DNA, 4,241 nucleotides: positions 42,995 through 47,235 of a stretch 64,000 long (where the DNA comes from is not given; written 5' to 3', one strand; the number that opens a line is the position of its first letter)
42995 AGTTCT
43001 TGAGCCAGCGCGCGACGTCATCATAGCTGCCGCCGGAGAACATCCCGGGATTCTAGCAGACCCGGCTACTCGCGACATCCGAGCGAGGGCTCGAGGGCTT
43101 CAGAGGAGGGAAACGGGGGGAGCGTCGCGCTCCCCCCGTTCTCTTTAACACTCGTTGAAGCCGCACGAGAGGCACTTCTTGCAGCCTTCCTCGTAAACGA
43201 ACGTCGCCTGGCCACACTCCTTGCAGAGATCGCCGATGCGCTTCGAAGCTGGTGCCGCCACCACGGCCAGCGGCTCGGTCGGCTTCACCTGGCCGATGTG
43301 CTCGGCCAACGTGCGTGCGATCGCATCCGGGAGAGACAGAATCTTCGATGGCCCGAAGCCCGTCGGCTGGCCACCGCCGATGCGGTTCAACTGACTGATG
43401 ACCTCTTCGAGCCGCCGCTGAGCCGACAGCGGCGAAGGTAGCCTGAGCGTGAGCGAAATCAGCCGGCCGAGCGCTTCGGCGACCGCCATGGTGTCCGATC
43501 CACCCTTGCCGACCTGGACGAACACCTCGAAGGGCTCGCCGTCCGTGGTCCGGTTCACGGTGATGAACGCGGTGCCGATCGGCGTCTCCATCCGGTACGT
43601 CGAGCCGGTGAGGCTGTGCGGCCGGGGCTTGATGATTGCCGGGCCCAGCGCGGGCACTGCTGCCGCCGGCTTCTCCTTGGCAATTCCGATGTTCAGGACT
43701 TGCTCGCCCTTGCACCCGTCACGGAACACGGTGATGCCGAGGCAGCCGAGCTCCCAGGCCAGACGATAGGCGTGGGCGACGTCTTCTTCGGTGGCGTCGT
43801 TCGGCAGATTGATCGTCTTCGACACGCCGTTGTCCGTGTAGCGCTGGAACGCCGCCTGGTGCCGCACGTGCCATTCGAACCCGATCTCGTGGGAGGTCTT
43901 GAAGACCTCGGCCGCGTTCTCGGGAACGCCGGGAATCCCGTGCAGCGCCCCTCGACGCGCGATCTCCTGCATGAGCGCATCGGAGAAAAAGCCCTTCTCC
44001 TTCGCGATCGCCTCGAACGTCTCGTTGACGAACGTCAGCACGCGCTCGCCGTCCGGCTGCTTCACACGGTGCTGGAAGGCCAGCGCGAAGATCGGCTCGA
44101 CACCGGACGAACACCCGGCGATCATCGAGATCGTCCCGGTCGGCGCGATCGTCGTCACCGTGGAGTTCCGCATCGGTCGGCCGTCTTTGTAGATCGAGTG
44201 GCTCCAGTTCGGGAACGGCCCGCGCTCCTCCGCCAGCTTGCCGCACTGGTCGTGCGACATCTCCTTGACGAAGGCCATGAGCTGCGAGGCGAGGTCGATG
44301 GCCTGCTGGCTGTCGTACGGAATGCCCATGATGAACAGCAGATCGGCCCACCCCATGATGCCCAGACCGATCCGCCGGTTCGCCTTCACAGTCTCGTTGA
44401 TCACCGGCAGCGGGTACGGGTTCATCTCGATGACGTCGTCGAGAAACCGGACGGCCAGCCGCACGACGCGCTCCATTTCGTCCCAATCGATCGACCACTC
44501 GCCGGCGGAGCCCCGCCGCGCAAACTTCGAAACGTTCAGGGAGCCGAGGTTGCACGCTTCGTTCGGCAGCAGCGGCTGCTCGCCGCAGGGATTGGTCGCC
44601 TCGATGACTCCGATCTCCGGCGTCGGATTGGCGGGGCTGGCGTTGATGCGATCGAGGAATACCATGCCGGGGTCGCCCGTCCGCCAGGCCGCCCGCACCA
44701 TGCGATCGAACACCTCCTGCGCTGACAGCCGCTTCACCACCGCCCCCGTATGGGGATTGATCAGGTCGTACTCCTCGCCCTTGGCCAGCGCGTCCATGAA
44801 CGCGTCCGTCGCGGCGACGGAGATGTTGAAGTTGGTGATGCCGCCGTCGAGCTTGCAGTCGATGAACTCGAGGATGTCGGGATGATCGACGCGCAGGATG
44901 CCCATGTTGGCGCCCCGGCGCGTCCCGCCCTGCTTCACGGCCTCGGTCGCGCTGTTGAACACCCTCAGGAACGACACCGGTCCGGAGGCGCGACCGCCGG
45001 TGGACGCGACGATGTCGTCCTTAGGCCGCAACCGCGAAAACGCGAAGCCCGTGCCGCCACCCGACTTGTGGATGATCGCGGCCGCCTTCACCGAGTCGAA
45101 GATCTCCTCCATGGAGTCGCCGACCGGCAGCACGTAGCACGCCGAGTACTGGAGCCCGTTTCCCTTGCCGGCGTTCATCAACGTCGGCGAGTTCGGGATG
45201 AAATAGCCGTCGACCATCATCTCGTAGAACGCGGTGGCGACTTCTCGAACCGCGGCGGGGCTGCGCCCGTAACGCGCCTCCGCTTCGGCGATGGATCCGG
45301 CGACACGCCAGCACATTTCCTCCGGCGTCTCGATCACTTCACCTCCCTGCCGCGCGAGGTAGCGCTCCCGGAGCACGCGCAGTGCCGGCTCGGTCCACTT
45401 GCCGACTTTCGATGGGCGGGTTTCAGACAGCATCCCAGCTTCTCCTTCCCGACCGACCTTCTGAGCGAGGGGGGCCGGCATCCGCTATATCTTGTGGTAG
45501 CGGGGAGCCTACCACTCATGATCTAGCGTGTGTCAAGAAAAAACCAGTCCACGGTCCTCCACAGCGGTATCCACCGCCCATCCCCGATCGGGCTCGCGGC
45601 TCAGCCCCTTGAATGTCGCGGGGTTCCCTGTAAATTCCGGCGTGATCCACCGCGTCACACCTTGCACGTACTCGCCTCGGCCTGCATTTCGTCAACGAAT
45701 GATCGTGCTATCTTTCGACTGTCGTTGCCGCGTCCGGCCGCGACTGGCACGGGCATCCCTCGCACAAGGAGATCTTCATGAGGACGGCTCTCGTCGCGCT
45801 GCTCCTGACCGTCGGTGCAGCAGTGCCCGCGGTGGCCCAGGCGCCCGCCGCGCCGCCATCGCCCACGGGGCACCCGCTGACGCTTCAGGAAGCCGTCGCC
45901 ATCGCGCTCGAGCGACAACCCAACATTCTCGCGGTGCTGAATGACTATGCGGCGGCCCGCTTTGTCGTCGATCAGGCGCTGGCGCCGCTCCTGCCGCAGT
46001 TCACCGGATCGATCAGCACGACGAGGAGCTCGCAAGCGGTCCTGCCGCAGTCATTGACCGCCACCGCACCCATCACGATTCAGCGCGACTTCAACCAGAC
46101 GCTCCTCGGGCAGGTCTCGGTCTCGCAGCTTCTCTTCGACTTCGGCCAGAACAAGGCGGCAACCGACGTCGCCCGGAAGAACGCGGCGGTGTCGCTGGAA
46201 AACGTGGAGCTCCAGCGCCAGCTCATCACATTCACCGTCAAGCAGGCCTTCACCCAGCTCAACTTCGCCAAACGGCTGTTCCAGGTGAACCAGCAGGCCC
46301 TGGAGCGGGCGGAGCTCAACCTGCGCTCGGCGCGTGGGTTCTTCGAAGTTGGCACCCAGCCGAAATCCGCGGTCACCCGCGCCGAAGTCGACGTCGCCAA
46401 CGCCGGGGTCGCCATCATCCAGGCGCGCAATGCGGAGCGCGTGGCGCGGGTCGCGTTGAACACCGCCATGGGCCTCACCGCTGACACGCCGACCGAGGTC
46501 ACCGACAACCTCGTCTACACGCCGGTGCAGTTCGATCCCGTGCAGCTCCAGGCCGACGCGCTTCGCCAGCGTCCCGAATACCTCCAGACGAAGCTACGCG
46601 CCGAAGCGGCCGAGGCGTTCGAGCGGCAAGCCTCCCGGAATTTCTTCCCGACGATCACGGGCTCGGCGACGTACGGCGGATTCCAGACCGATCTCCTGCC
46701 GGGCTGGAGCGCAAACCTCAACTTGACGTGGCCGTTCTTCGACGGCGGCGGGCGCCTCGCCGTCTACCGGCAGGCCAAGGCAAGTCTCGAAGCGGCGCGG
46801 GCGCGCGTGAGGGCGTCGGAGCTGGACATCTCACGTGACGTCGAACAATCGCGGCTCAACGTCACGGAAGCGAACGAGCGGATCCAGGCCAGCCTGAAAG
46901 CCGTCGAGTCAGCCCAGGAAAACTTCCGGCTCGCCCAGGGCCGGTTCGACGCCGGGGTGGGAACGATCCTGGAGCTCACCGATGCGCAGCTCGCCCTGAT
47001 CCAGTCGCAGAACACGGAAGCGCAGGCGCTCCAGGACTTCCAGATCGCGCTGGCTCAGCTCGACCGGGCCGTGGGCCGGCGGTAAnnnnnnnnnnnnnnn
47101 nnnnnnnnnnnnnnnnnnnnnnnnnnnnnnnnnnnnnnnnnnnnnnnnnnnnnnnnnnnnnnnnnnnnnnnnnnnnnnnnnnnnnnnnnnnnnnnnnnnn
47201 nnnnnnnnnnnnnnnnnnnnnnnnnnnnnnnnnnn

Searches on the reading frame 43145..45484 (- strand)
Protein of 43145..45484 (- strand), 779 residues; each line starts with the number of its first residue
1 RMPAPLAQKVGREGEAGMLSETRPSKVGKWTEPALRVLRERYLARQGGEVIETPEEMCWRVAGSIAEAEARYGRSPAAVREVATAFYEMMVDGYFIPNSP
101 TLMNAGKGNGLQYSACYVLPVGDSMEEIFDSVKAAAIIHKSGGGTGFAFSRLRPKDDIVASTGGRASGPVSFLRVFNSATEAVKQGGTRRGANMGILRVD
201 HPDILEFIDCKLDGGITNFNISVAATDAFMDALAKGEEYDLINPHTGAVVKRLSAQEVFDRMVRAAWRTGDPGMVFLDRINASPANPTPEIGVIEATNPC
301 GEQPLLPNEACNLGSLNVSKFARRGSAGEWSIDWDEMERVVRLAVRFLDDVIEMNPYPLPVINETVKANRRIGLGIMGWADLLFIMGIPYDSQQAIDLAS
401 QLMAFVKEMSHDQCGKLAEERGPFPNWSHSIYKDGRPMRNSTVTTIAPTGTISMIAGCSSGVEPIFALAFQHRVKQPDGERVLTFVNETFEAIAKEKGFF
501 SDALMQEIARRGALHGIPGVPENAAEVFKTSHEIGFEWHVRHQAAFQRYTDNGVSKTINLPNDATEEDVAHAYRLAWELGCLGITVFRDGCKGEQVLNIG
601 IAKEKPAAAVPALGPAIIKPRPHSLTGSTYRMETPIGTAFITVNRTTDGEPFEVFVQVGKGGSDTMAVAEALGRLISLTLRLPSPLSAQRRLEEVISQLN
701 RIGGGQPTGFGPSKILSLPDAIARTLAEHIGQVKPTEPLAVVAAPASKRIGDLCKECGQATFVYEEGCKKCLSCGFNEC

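Call 57: search_protein_families(library=pfam, proteins=[window:43145-45484:-], max_evalue=0.00001)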
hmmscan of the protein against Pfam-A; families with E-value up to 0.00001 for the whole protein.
window:43145-45484:- (779 aa): 3 families
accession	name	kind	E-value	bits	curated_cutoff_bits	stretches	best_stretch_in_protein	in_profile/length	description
PF02867.20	Ribonuc_red_lgC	-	1.4e-127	426.9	23.9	2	114-435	1-347/523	Ribonucleotide reductase, barrel domain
PF00317.26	Ribonuc_red_lgN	-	2.3e-22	79.3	28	1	32-110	5-77/77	Ribonucleotide reductase, all-alpha domain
PF12637.14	TSCPD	-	3.6e-13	50.1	22.8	1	634-730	7-88/88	TSCPD domain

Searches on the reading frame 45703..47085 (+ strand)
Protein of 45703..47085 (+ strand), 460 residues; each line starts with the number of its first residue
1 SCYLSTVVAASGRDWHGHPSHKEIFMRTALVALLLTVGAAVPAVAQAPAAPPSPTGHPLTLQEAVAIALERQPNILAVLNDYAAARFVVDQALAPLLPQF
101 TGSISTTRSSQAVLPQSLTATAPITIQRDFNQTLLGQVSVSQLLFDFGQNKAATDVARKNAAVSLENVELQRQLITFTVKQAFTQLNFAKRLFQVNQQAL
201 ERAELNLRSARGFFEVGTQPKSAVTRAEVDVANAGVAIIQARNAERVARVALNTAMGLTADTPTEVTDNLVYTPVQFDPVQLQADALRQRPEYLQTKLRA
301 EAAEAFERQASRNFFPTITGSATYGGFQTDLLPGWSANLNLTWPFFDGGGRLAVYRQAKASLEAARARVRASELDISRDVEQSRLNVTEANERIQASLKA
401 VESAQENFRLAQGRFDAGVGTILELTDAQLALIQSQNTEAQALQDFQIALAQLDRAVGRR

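Call 57: search_protein_families(library=pfam, proteins=[window:45703-47085:+], max_evalue=0.00001)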
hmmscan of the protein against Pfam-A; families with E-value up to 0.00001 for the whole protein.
window:45703-47085:+ (460 aa): 1 family
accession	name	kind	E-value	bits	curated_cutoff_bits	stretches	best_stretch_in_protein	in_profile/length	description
PF02321.23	OEP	-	1.1e-59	201.8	22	2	281-458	3-187/187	Outer membrane efflux protein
